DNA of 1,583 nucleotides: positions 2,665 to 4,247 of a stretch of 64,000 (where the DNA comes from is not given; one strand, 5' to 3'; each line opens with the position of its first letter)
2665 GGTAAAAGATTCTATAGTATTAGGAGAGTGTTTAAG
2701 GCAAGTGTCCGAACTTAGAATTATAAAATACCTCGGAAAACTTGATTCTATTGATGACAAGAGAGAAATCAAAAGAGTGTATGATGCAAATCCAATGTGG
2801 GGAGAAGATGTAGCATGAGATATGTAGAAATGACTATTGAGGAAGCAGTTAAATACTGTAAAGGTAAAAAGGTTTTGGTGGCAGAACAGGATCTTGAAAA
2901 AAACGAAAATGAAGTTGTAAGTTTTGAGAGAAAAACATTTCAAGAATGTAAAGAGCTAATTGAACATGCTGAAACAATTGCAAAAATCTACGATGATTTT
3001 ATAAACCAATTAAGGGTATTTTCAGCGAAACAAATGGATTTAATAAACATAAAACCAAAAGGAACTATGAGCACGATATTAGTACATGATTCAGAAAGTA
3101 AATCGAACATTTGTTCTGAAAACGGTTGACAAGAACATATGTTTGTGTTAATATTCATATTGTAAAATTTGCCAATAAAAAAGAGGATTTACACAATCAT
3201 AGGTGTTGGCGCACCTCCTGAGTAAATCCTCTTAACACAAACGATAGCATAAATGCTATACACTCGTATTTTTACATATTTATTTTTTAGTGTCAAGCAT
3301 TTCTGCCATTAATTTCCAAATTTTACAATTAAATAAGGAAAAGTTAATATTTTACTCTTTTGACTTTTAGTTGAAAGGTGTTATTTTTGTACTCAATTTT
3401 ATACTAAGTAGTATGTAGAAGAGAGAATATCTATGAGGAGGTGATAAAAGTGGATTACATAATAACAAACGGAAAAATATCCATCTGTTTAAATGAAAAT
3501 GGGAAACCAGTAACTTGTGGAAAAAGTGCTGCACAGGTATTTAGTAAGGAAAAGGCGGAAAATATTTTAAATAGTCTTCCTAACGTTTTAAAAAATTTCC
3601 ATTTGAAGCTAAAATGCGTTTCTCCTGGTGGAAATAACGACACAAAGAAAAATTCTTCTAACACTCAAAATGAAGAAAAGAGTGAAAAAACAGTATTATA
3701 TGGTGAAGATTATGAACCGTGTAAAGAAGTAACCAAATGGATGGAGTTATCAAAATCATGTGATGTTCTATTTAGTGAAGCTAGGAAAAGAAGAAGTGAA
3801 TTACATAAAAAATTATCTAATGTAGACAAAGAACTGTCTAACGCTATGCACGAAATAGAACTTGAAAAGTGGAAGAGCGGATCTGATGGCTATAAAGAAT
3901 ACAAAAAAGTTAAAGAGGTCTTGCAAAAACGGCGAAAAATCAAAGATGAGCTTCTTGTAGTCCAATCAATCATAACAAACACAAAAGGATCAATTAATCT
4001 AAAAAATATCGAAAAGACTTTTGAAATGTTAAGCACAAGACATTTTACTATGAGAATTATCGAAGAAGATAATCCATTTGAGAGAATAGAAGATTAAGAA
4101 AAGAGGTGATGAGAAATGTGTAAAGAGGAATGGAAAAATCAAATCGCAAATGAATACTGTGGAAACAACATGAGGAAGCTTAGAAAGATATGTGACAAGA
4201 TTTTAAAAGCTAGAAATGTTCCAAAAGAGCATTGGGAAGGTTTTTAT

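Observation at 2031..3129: Solitary MazF/EndoA-family toxin with a translationally coupled downstream gene and no upstream antitoxin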

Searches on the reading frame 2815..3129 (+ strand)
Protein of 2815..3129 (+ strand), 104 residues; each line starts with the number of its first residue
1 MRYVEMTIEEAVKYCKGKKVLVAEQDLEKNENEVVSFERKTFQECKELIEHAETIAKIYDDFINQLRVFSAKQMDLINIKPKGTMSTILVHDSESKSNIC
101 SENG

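Call 3: search_protein_families(library=pfam, proteins=[window:2815-3129:+], max_evalue=1)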
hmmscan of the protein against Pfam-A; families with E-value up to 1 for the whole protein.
window:2815-3129:+ (104 aa): 2 families
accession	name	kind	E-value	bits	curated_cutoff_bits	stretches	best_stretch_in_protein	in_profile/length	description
PF02996.22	Prefoldin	-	0.038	14.4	23.2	1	3-25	70-92/120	Prefoldin subunit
PF00237.24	Ribosomal_L22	-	0.046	14.3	28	1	9-91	14-95/104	Ribosomal protein L22p/L17e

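Call 4: search_protein_families(library=phrogs, proteins=[window:2815-3129:+], max_evalue=0.1)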
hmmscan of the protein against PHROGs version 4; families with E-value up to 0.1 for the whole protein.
window:2815-3129:+ (104 aa): 2 families
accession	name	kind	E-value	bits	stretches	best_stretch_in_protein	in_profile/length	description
phrog_18621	-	unknown function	0.017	15.9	1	10-79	22-84/175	-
phrog_5763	-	unknown function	0.02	15.1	1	23-71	127-172/283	-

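Call 9: find_homologous_proteins(query=window:2815-3126:+, max_evalue=0.01)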
Query window:2815-3126:+ (104 aa): 26 proteins with E <= 0.01 among 29 candidates.
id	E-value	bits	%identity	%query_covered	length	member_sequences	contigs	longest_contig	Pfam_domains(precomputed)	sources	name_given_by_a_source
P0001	1.8e-56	206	94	100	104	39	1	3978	-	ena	-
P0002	1.8e-48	180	85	98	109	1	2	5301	-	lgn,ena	-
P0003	2.9e-48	180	81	100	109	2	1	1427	-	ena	-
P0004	2.1e-45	171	89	89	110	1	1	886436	-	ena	-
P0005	6.1e-40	153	81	89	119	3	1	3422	-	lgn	-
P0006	1.7e-39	152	81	89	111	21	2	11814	-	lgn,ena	-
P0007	3.0e-39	151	75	99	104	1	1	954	-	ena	-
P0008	3.9e-39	150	80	89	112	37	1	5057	-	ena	-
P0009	4.2e-39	150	81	89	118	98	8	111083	-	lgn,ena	-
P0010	9.1e-39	149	80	89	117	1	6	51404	-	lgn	-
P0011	4.5e-38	147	80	89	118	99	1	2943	-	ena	-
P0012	6.9e-38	146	74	95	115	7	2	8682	-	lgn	-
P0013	2.8e-37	144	75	95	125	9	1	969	-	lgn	-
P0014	4.2e-37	144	74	91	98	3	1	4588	-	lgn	-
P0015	5.7e-37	144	74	95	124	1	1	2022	-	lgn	-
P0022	7.0e-29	118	62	90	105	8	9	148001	-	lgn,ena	-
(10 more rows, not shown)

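Call 14: search_solved_structures(query=window:2815-3126:+, max_evalue=10)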
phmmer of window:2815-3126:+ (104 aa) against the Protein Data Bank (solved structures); distinct sequences matched with E-value up to 10: 3.
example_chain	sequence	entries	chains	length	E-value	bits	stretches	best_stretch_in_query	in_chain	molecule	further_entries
9c6o_A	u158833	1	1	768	0.6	13.8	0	9-56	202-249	Pteronotus davyi ACE2 ectodomain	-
3i7f_A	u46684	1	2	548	0.61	13.8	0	8-68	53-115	Aspartyl-tRNA synthetase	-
4qiw_F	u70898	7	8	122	1.4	12.6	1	27-89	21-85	DNA-directed RNA polymerase, subunit F | DNA-directed RNA polymerase subunit F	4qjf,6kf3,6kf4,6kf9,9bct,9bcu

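Call 24: predict_structure(alignment_id=A1)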
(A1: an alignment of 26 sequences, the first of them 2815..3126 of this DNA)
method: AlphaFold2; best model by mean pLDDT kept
length: 104 residues; sequences in the alignment: 26
mean_pLDDT: 77.9   pTM: 0.68
mean pLDDT of the five models: 77.9, 51.6, 50.6, 49.3, 44.4
residues with pLDDT >= 90: 27; 70-90: 49; 50-70: 18; < 50: 10
segments of 3 or more residues with pLDDT < 50: 95-104
pLDDT, mean of each block of 10 residues (from residue 1): 84 89 83 76 93 86 83 69 84 50 34
secondary structure, 60 per line:
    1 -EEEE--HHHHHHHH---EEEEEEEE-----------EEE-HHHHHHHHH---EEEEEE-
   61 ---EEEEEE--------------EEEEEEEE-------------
elements in order: E2-5 H8-15 E19-26 E38-40 H42-50 E54-59 E64-69 E84-91

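Call 26: search_protein_representatives(alignment_id=A1)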
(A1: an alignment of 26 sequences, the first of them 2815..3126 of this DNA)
Query: 26 sequences, 110 profile positions. Proteins with E-value up to 0.001 (for the whole library): 146; up to 1e-10: 82; up to 1e-30: 4. The best 146 are listed.
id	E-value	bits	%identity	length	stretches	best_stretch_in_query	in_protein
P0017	4.0e-55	200.7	-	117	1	1-108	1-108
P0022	3.6e-45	168.7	-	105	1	1-104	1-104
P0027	3.2e-32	127.0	-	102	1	1-90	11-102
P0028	7.8e-32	125.7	-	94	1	1-90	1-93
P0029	1.3e-30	121.8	-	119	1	1-92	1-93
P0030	1.6e-30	121.5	-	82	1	35-109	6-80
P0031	5.8e-30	119.7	-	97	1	1-92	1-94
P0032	1.0e-29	118.9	-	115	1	1-90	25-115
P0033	3.2e-28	114.1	-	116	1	1-94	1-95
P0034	7.7e-28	112.9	-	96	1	3-91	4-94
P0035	1.0e-27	112.5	-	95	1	1-88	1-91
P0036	1.1e-27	112.3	-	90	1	3-89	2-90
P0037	2.3e-27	111.4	-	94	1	1-91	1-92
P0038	9.6e-27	109.4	-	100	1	1-92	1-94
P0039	5.2e-26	107.0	-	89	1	1-88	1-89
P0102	2.0e-11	60.1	-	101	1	4-94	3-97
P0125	1.3e-07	47.8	-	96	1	3-88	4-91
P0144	5.9e-06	42.4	-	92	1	4-90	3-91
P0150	1.5e-05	41.2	-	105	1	3-91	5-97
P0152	3.0e-05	40.2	-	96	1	7-88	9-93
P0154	6.0e-05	39.2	-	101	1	3-93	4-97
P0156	6.3e-05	39.1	-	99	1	1-88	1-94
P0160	3.9e-04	36.6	-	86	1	7-87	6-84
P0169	8.5e-04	35.5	-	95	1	7-90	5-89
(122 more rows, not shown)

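Call 31: find_encoding_contigs(protein=P0125, flank=3000, max_places=4)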
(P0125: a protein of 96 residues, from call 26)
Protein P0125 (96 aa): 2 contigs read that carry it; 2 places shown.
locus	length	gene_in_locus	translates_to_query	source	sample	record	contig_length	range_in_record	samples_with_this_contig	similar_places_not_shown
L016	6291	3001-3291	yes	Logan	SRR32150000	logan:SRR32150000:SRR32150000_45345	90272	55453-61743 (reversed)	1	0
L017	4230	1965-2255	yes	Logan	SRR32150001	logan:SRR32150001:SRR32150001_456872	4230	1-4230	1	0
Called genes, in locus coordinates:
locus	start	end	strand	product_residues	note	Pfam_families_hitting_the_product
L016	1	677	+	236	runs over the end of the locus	-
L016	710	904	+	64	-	-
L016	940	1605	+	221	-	PF13930:Endonuclea_NS_2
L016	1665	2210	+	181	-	-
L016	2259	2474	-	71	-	PF01381:HTH_3, PF13443:HTH_26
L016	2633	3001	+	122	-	PF02452:PemK_toxin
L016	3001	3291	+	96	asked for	-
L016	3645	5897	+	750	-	PF03235:GmrSD_N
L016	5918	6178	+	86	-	-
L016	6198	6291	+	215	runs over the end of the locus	-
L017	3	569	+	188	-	?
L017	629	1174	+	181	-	-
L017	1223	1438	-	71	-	PF01381:HTH_3, PF13443:HTH_26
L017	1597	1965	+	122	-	PF02452:PemK_toxin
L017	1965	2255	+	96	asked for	-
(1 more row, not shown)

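Call 32: find_encoding_contigs(protein=P0022, flank=3000, max_places=4)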
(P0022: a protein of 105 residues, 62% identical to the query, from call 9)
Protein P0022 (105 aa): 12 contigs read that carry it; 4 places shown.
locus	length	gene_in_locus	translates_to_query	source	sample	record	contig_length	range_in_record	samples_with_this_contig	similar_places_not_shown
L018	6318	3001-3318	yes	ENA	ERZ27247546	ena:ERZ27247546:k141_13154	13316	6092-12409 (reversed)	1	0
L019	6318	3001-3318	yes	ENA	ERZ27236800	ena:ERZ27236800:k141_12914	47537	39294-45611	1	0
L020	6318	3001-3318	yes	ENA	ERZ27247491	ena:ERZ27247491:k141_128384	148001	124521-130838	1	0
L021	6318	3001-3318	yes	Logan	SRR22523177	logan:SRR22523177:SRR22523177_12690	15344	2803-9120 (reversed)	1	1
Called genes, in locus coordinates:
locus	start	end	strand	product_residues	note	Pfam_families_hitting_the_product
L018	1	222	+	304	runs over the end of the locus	-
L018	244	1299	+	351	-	PF03235:GmrSD_N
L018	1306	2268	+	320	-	PF00589:Phage_integrase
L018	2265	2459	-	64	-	PF01381:HTH_3, PF13443:HTH_26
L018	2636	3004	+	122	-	PF02452:PemK_toxin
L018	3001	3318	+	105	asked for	-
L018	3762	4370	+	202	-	-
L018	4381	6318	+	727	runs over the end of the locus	PF03235:GmrSD_N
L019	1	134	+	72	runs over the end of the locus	-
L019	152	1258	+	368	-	PF01385:OrfB_IS605 (weak), PF07282:Cas12f1-like_TNB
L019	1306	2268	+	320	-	PF00589:Phage_integrase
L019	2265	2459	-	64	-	PF01381:HTH_3, PF13443:HTH_26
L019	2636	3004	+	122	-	PF02452:PemK_toxin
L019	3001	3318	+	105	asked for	-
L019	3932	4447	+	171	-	-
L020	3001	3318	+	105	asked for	-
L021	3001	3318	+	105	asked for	-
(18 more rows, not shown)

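Call 33: find_encoding_contigs(protein=P0160, flank=3000, max_places=3)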
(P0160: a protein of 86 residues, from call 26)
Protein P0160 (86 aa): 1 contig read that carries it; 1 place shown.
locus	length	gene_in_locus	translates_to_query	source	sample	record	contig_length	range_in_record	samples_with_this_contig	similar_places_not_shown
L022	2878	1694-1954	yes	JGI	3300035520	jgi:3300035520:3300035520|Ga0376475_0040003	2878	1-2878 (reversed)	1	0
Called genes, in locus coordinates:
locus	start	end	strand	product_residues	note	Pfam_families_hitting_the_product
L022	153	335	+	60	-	-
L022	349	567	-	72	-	PF01381:HTH_3, PF13443:HTH_26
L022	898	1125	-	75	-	PF13443:HTH_26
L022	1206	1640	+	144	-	PF02452:PemK_toxin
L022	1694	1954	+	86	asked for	-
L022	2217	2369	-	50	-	-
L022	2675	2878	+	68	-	?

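Call 34: find_encoding_contigs(protein=P0152, flank=3000, max_places=3)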
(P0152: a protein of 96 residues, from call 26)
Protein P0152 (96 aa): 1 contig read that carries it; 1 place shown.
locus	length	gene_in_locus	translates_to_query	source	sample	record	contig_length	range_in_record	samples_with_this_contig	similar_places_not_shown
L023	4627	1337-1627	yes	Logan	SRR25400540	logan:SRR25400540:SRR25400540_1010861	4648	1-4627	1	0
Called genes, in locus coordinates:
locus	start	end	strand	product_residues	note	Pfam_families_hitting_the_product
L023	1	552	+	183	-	?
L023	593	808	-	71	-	PF01381:HTH_3, PF13443:HTH_26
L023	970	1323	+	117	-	PF02452:PemK_toxin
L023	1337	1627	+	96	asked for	-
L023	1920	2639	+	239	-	-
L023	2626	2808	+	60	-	-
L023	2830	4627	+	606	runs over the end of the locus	?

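Call 35: find_encoding_contigs(protein=P0102, flank=3000, max_places=3)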
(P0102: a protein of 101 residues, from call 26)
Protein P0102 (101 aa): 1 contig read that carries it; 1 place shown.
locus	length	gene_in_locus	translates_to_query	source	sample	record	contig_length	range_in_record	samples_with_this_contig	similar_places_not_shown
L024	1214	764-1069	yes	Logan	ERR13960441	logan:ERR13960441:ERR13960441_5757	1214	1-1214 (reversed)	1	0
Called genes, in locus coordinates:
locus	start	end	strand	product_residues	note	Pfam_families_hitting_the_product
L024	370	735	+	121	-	PF02452:PemK_toxin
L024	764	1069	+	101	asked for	-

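Call 36: find_encoding_contigs(protein=P0169, flank=3000, max_places=3)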
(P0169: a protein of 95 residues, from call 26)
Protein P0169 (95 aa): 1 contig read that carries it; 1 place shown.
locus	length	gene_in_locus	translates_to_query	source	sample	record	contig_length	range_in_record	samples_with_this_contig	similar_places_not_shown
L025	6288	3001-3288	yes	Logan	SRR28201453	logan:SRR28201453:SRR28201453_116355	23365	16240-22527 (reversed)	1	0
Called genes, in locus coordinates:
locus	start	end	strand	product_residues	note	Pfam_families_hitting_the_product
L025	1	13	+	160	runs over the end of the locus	-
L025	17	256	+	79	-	-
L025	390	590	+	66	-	-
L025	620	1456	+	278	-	-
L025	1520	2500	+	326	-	PF13495:Phage_int_SAM_4 (weak), PF00589:Phage_integrase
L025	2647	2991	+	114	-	PF02452:PemK_toxin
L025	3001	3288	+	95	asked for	-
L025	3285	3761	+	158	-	-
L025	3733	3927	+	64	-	-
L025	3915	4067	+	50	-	-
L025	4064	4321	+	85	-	-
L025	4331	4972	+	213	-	PF06378:SSAP_Sak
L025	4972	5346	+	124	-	-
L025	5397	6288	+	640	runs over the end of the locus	PF01807:Zn_ribbon_DnaG, PF13155:Toprim_2 (weak), PF13481:AAA_25, PF03796:DnaB_C, PF06745:ATPase, PF13401:AAA_22 (weak)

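Call 37: search_protein_families(library=ncbifam, proteins=[window:2815-3129:+], max_evalue=0.1)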
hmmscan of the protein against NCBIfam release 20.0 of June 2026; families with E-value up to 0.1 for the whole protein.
window:2815-3129:+ (104 aa): 1 family
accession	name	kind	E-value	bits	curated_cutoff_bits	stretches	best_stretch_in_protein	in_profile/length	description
NF047697.1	ThioredTrxAClost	equivalog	0.025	14.7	140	1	27-76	14-63/105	thioredoxin TrxA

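Call 38: search_protein_families(library=padloc, proteins=[window:2815-3129:+], max_evalue=0.1)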
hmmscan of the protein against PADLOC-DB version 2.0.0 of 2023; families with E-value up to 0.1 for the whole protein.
window:2815-3129:+ (104 aa): 1 family
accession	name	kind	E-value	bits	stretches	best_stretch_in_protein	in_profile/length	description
PDLC02682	DndH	-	0.00059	15.2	1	39-93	1119-1173/1686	DndH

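Call 66: predict_structure(alignment_id=A2)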
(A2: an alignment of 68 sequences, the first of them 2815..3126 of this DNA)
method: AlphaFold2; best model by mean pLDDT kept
length: 104 residues; sequences in the alignment: 68
mean_pLDDT: 87.9   pTM: 0.76
mean pLDDT of the five models: 87.9, 87.2, 87.1, 85.9, 85.2
residues with pLDDT >= 90: 73; 70-90: 19; 50-70: 10; < 50: 2
segments of 3 or more residues with pLDDT < 50: none
pLDDT, mean of each block of 10 residues (from residue 1): 93 91 93 88 94 94 91 95 95 60 54
secondary structure, 60 per line:
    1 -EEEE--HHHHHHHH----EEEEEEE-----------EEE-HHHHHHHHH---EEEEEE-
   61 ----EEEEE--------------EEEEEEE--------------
elements in order: E2-5 H8-15 E20-26 E38-40 H42-50 E54-59 E65-69 E84-90

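Call 72: fold_search(model_id=the predicted structure, library=viral)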
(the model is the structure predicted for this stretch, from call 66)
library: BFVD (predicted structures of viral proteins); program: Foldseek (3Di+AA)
matches with E <= 10: 583; with E <= 0.001: 1
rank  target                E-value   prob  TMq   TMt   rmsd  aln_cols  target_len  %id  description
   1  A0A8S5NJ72            4.1e-08  1.00  0.69  0.72   2.8        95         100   24  Uncharacterized protein [Siphoviridae sp. cttFh17]
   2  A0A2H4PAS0            1.5e-03  1.00  0.53  0.49   4.4        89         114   11  (no name in the UniProt tables at hand)
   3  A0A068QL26            3.6e-03  0.97  0.41  0.17  15.2       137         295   14  Proliferating cell nuclear antigen [Armadillidium vulgare iridescent virus]
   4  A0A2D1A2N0            2.6e-02  0.84  0.41  0.36   8.9       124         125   13  Uncharacterized protein [Rhodococcus phage Trina]
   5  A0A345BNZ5            3.1e-02  0.95  0.43  0.10   6.8        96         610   11  Membrane protein [crAssphage sp. isolate ctcc615]
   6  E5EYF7                5.1e-02  0.75  0.38  0.28  11.8       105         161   14  (no name in the UniProt tables at hand)
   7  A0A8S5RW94            5.5e-02  0.91  0.49  0.45   5.0       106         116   10  Uncharacterized protein [Siphoviridae sp. ctHip2]
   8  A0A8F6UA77            5.5e-02  0.80  0.42  0.19  14.1       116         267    9  Proliferating cell nuclear antigen [Rhinella marina erythrocytic-like virus]
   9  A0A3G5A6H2            7.0e-02  0.77  0.39  0.31   9.8        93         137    9  Uncharacterized protein [Hyperionvirus sp.]
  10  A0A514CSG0            1.0e-01  0.35  0.33  0.13  14.7       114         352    9  DNA polymerase III beta subunit, sliding clamp [Achromobacter phage Motura]
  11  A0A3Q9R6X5            1.1e-01  0.69  0.36  0.40   6.7        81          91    7  (no name in the UniProt tables at hand)
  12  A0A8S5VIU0            1.1e-01  0.23  0.31  0.27   7.5       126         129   10  (no name in the UniProt tables at hand)
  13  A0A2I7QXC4            1.2e-01  0.25  0.29  0.26   8.9        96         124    6  (no name in the UniProt tables at hand)
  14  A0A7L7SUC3            1.7e-01  0.12  0.24  0.12   9.8       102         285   12  (no name in the UniProt tables at hand)
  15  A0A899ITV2            1.8e-01  0.69  0.39  0.48   4.9        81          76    9  (no name in the UniProt tables at hand)
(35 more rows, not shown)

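Call 74: search_dna_similar(query=window:2815-3126:+, collection=phages, mode=protein, max_evalue=0.01, max_rows=30)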
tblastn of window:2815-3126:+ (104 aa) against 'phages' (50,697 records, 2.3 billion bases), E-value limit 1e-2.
No match.

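Call 75: search_dna_similar(query=window:2815-3126:+, collection=plasmids, mode=protein, max_evalue=0.01, max_rows=20)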
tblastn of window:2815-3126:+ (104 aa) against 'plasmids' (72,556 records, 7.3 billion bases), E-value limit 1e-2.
No match.

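Call 92: find_encoding_contigs(protein=P0144, flank=2500, max_places=2)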
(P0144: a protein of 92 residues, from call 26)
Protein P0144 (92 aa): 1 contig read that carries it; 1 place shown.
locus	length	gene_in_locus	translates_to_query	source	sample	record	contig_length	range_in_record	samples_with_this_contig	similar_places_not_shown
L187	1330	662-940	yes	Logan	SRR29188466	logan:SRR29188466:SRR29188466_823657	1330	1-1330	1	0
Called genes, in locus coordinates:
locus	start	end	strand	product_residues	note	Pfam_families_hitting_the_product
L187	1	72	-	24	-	?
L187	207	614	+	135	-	PF02452:PemK_toxin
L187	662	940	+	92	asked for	-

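Call 93: find_encoding_contigs(protein=P0150, flank=2500, max_places=2)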
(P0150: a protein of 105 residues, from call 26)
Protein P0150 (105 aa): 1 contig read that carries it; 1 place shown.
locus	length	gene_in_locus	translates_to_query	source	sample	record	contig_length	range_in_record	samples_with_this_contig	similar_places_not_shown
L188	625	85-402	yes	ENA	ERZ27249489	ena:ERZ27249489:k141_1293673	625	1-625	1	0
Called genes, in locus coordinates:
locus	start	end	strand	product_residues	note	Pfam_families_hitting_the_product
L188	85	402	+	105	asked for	-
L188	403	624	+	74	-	?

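Call 94: find_encoding_contigs(protein=P0154, flank=2500, max_places=2)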
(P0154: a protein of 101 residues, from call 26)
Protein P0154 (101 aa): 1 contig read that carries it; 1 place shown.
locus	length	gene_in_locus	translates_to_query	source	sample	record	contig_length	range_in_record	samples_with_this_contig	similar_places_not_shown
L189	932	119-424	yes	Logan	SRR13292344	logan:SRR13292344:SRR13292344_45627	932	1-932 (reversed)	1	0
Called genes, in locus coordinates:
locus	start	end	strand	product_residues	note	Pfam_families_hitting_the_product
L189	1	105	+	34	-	?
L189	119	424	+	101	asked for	-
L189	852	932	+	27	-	?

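Call 95: find_encoding_contigs(protein=P0156, flank=2500, max_places=2)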
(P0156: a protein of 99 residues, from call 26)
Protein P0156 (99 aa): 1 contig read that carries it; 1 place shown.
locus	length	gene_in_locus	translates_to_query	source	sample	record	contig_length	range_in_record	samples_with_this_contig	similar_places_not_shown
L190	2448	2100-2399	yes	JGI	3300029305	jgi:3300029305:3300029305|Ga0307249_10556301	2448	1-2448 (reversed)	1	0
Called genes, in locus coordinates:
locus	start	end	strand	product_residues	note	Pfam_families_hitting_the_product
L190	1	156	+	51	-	?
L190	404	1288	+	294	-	PF00589:Phage_integrase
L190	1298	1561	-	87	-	PF01381:HTH_3, PF13443:HTH_26, PF13560:HTH_31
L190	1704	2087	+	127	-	PF02452:PemK_toxin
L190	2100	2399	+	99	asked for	-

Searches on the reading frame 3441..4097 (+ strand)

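Call 3: search_protein_families(library=pfam, proteins=[window:3441-4097:+], max_evalue=1)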
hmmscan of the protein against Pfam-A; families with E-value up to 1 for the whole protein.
window:3441-4097:+ (218 aa): 1 family
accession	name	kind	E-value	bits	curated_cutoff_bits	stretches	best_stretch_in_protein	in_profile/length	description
PF05590.16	DUF769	-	0.12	12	21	1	71-114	97-141/259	Xylella fastidiosa protein of unknown function (DUF769)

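Call 4: search_protein_families(library=phrogs, proteins=[window:3441-4097:+], max_evalue=0.1)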
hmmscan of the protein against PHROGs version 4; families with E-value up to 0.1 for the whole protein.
window:3441-4097:+ (218 aa): 3 families
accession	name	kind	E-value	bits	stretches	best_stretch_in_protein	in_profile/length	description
phrog_32601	-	unknown function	3.3e-05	24.8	1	114-171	42-98/184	-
phrog_4039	-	unknown function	0.00029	21.7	1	122-195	28-101/140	-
phrog_19337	-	unknown function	0.042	14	1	72-122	122-172/286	-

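Call 37: search_protein_families(library=ncbifam, proteins=[window:3441-4097:+], max_evalue=0.1)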
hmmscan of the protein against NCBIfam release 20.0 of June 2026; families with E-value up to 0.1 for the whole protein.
window:3441-4097:+ (218 aa): 0 families

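Call 38: search_protein_families(library=padloc, proteins=[window:3441-4097:+], max_evalue=0.1)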
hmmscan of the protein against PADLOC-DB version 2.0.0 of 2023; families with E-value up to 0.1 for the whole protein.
window:3441-4097:+ (218 aa): 1 family
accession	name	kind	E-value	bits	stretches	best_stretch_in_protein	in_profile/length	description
PDLC04470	PDC-M16A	-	0.00063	16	1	160-217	388-445/895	-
